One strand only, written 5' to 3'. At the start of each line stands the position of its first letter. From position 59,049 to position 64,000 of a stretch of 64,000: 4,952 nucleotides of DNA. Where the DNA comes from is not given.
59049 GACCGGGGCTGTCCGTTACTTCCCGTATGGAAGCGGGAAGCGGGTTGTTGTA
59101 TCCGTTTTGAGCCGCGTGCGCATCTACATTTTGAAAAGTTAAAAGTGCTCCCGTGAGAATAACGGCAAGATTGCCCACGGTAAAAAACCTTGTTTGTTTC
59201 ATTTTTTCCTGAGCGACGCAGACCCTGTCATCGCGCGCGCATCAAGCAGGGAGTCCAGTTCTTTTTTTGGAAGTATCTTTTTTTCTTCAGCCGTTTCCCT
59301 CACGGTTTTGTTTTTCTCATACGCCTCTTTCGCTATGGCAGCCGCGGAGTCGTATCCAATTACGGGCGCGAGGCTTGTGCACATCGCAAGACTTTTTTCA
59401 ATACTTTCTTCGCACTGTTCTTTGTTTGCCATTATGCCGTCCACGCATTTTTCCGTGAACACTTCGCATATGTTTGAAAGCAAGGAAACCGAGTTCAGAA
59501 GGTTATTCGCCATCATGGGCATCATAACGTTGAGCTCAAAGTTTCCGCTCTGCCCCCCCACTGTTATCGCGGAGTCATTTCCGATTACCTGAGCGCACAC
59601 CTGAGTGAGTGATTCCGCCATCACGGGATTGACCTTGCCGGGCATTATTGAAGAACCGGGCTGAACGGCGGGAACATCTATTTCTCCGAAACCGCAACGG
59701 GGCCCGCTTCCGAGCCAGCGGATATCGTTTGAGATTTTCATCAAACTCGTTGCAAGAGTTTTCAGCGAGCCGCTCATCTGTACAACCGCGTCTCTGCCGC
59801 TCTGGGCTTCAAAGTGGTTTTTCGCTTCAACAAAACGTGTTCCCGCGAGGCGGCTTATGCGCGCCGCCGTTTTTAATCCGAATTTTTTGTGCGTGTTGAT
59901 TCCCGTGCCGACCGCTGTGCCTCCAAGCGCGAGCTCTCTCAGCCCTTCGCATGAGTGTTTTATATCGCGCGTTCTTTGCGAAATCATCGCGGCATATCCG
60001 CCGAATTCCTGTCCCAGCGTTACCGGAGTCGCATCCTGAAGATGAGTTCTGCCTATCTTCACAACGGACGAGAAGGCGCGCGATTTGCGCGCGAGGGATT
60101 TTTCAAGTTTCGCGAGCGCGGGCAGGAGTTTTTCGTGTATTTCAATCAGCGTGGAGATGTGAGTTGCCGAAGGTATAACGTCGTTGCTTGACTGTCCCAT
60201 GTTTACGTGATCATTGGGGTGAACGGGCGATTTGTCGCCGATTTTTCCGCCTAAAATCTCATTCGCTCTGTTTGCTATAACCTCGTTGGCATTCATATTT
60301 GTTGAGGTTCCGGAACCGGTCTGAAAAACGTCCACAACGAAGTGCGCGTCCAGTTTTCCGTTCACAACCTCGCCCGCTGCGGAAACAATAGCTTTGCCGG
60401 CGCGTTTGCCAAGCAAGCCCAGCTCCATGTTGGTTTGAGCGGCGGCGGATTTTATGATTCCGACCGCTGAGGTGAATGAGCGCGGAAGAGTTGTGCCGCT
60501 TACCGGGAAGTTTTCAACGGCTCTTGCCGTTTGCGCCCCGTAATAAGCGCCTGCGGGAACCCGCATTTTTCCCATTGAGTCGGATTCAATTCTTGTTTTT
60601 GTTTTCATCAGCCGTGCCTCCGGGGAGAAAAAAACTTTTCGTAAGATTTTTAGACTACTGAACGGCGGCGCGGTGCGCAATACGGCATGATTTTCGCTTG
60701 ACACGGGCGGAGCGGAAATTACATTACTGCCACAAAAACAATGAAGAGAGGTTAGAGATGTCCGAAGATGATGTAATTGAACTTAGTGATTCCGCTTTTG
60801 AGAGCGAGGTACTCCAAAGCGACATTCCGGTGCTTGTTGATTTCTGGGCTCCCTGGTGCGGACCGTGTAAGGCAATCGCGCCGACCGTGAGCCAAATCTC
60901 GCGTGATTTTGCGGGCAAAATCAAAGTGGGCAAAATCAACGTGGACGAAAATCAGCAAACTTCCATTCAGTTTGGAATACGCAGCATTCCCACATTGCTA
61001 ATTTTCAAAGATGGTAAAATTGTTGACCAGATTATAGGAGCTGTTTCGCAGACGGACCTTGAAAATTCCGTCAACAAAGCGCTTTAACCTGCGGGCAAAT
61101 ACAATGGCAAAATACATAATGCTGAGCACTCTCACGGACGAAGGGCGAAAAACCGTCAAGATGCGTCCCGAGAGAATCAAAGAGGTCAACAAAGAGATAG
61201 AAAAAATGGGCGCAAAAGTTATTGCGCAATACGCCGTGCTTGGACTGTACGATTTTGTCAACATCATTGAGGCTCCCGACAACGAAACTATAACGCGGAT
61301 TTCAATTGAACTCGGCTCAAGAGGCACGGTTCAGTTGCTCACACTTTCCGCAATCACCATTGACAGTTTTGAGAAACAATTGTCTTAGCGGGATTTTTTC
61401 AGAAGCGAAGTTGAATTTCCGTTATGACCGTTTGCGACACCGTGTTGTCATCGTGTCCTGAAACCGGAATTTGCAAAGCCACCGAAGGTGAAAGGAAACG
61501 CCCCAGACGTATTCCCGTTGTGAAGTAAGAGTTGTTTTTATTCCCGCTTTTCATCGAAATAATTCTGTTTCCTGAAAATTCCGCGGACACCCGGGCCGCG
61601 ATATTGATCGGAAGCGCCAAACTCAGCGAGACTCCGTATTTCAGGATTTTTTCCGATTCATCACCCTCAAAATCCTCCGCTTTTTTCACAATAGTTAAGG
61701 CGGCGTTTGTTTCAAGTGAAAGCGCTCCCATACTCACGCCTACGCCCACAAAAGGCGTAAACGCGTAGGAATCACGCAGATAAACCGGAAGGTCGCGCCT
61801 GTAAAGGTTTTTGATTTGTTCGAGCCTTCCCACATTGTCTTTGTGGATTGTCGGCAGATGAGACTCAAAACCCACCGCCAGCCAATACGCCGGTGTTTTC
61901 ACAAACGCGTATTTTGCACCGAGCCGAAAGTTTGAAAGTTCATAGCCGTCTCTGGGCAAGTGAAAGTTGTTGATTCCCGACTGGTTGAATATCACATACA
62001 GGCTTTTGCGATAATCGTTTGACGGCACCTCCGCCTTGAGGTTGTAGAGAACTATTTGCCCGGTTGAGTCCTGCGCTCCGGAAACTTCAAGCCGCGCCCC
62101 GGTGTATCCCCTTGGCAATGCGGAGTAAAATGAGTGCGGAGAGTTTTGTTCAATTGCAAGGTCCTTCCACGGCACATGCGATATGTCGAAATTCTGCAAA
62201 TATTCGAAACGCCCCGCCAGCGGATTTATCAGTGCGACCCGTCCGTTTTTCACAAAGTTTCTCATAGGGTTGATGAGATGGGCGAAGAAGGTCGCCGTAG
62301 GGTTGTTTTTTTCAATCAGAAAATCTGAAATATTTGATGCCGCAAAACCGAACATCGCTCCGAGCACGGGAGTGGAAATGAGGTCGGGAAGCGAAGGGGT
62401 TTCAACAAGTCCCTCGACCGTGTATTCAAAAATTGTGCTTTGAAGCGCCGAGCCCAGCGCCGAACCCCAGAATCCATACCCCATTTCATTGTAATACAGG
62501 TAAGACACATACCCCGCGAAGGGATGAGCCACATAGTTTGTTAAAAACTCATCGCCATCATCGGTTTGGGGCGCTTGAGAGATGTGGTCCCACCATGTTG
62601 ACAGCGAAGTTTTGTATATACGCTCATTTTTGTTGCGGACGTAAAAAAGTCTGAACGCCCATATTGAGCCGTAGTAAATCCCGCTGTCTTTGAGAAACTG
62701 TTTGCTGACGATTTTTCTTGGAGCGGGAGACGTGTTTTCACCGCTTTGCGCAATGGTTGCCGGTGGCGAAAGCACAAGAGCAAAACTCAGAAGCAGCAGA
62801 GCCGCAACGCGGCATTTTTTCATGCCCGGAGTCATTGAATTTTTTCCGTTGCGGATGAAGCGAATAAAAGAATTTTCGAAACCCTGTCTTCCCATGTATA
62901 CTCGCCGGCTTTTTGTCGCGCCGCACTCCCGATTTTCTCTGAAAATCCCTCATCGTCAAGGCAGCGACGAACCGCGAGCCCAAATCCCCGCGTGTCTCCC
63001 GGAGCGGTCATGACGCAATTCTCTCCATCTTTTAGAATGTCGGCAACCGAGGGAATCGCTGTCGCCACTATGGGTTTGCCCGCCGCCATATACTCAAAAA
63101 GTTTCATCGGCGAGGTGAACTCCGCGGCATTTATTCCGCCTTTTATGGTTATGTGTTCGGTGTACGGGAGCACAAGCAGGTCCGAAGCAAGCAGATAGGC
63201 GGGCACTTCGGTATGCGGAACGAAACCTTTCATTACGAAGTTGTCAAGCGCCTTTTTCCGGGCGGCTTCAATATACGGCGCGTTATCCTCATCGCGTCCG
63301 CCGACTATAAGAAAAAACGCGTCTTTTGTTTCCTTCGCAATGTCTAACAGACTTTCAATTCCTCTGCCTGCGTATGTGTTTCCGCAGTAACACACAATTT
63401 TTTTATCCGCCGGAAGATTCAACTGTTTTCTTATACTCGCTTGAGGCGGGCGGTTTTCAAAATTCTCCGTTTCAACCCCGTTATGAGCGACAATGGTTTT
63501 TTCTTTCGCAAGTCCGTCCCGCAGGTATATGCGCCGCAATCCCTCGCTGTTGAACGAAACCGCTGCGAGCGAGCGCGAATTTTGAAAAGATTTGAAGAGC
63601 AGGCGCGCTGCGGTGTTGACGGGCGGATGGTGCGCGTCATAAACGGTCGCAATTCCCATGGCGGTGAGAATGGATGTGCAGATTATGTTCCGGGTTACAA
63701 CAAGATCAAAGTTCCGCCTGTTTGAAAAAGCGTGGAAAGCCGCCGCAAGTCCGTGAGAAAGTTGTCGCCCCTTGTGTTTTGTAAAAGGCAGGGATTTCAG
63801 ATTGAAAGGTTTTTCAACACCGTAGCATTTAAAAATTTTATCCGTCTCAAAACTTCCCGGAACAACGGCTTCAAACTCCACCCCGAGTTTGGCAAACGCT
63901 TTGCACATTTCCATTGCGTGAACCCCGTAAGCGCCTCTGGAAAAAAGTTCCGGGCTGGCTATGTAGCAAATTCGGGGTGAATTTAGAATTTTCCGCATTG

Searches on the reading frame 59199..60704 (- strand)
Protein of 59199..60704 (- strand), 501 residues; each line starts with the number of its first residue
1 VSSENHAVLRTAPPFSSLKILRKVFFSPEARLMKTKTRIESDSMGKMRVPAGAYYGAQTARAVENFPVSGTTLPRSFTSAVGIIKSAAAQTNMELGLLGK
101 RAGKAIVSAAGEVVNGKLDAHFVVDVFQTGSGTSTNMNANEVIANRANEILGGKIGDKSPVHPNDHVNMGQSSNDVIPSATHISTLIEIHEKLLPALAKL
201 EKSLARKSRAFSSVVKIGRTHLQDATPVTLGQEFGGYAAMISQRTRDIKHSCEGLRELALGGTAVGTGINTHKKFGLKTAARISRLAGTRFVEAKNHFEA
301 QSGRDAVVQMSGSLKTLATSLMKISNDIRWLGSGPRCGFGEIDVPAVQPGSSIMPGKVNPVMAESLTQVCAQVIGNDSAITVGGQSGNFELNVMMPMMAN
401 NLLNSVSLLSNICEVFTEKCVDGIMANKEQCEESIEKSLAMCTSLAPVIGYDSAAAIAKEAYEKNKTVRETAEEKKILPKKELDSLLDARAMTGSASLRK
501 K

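Call 37: search_protein_families(library=pfam, proteins=[window:59199-60704:-], max_evalue=0.00001)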
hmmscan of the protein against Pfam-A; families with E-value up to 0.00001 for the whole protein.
window:59199-60704:- (501 aa): 2 families
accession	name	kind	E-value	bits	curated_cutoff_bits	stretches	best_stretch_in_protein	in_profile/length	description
PF00206.25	Lyase_1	-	1.5e-99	333.8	27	1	45-375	1-312/312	Lyase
PF10415.14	FumaraseC_C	-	5.7e-19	68.7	32.5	1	442-494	2-54/54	Fumarase C C-terminus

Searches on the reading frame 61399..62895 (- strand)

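Call 37: search_protein_families(library=pfam, proteins=[window:61399-62895:-], max_evalue=0.00001)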
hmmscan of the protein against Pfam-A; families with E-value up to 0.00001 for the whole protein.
window:61399-62895:- (498 aa): 1 family
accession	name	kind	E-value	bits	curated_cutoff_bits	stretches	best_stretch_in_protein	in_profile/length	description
PF13084.11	DUF3943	-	9.2e-23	80.6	27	1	113-211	5-108/108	Domain of unknown function (DUF3943)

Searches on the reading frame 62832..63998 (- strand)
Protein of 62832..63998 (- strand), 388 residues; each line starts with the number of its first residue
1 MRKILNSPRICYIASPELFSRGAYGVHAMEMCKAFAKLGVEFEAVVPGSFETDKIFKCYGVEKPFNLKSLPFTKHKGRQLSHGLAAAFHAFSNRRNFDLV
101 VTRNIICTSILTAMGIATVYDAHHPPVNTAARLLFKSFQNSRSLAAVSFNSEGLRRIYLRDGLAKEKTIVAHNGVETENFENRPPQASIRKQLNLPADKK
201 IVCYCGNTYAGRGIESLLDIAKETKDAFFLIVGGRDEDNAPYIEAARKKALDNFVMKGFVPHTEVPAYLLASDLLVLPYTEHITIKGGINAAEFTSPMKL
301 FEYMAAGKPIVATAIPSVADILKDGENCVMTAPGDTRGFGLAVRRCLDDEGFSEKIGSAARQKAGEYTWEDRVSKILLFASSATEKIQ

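Call 37: search_protein_families(library=pfam, proteins=[window:62832-63998:-], max_evalue=0.00001)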
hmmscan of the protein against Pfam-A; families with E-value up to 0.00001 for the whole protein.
window:62832-63998:- (388 aa): 4 families
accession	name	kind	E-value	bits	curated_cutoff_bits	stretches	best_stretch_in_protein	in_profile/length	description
PF00534.26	Glycos_transf_1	-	1.5e-22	80.4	26.4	1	187-362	3-171/172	Glycosyl transferases group 1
PF13692.12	Glyco_trans_1_4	-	6.9e-21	75.4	27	1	200-349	2-142/142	Glycosyl transferases group 1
PF13524.12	Glyco_trans_1_2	-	1.6e-11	44.8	25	1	217-377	5-143/144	Glycosyl transferase-like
PF13439.12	Glyco_transf_4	-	3e-10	40.8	28.5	1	25-178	5-169/170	Glycosyltransferase Family 4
